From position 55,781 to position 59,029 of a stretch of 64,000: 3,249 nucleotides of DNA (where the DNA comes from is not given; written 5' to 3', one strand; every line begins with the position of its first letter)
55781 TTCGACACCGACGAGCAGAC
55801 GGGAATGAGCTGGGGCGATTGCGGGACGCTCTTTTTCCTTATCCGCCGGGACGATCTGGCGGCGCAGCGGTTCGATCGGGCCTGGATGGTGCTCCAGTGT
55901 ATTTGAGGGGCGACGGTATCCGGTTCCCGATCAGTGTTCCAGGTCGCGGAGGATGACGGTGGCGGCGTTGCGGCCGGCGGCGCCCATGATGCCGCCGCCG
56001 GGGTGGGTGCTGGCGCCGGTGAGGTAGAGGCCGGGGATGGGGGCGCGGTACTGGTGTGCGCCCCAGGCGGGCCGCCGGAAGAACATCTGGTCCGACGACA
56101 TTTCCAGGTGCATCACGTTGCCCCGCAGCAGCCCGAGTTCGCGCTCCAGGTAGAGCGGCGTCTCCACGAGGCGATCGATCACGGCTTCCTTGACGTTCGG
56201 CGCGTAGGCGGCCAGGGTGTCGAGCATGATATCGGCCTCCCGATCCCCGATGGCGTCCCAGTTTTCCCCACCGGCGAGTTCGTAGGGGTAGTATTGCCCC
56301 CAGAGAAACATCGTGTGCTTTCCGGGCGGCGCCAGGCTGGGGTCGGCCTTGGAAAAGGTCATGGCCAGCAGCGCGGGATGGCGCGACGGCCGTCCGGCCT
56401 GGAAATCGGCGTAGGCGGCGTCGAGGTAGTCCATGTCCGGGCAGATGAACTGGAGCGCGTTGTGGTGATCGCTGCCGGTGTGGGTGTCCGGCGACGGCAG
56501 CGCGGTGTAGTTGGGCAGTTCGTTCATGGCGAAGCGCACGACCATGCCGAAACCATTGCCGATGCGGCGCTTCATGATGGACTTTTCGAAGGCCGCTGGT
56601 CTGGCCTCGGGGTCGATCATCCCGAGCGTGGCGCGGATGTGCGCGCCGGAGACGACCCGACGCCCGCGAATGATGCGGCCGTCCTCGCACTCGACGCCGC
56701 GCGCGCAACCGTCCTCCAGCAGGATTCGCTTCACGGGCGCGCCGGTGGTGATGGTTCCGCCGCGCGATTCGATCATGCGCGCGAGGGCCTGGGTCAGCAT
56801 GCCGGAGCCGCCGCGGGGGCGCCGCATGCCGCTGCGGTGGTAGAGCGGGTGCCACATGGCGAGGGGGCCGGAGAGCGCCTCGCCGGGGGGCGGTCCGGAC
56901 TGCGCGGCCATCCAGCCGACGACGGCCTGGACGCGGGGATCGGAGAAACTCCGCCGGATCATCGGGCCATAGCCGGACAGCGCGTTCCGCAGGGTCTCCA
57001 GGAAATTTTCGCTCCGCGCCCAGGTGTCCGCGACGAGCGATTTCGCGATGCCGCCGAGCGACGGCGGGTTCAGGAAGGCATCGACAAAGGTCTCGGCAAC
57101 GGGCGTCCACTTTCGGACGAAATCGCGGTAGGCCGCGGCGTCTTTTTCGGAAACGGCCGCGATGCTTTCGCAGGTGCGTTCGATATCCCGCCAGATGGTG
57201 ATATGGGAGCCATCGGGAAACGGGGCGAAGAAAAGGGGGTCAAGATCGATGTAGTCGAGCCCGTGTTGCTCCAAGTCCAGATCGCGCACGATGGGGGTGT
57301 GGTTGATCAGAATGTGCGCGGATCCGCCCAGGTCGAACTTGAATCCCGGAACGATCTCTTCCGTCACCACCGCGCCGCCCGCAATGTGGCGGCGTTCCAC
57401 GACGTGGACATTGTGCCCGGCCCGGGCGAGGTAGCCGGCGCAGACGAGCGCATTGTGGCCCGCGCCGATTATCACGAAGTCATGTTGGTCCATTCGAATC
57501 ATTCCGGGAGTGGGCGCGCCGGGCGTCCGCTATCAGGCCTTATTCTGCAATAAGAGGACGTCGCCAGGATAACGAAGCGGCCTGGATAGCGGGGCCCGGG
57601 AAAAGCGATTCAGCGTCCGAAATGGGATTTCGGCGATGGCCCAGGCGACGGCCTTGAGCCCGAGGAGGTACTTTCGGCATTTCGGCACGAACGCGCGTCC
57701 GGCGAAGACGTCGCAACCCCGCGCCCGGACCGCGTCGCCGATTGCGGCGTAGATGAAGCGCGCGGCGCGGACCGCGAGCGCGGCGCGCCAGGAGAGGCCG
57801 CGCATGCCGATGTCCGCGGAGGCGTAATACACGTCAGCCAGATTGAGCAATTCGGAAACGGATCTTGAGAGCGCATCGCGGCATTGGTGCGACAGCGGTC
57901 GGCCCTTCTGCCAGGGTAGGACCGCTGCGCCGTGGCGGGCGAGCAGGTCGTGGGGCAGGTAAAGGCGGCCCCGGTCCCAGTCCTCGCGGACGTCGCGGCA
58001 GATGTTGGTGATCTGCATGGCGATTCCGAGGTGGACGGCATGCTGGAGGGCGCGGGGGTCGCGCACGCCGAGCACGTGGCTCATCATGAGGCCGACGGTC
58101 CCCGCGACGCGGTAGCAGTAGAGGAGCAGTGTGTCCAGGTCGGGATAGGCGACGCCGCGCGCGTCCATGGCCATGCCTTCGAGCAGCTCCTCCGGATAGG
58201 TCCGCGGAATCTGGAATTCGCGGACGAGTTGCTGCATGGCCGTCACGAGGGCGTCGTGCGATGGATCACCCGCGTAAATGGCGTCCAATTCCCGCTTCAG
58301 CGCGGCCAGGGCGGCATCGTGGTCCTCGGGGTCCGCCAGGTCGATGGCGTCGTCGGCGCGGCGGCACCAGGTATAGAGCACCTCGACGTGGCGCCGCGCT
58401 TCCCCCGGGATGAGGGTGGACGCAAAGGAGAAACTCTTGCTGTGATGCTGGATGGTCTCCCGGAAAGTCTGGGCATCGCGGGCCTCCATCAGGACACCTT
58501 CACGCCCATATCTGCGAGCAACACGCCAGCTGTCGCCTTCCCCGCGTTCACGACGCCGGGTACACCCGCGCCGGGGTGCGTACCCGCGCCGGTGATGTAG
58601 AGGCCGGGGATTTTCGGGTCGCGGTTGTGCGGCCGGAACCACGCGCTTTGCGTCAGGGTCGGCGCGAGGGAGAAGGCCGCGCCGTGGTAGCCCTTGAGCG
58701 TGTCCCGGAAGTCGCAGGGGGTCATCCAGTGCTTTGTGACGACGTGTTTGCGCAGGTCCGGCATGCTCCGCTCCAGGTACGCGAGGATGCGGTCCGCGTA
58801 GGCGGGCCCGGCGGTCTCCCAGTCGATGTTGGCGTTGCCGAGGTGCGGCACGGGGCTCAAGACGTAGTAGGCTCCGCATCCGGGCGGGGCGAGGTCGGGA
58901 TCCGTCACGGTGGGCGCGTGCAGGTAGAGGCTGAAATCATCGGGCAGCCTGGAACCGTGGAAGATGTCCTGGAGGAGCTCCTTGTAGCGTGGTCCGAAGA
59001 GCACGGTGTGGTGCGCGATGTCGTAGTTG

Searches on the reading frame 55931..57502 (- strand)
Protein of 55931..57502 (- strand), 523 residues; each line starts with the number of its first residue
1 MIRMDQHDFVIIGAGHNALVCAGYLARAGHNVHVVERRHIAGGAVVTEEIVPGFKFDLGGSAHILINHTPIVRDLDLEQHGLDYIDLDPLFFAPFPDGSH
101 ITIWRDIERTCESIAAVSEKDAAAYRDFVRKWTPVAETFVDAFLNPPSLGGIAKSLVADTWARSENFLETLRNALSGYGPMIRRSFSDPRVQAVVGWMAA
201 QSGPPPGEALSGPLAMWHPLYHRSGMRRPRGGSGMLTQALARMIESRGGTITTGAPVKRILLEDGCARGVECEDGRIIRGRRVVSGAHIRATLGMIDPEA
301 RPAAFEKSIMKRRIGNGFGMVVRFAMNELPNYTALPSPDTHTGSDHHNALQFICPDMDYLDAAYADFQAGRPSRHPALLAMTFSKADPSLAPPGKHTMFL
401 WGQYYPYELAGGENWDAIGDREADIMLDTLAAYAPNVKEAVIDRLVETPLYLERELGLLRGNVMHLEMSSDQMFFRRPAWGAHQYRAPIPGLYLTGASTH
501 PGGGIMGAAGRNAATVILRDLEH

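Call 42: search_protein_families(library=pfam, proteins=[window:55931-57502:-], max_evalue=0.00001)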
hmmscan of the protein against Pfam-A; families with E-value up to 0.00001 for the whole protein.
window:55931-57502:- (523 aa): 3 families
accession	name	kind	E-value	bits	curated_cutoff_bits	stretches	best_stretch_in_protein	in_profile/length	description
PF01593.30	Amino_oxidase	-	5.1e-22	79.2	19.8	1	19-309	4-276/443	Flavin containing amine oxidoreductase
PF13450.12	NAD_binding_8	-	2.5e-11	44.1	21.9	1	11-67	1-56/68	NAD(P)-binding Rossmann-like domain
PF01266.30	DAO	-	2.8e-11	44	27.9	0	196-298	104-215/353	FAD dependent oxidoreductase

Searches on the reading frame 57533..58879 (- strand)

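Call 42: search_protein_families(library=pfam, proteins=[window:57533-58879:-], max_evalue=0.00001)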
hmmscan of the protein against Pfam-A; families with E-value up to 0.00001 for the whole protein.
window:57533-58879:- (448 aa): 1 family
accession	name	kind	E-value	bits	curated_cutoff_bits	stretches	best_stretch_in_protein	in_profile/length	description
PF00494.24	SQS_PSY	-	3.4e-70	237.2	26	1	144-400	2-261/263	Squalene/phytoene synthase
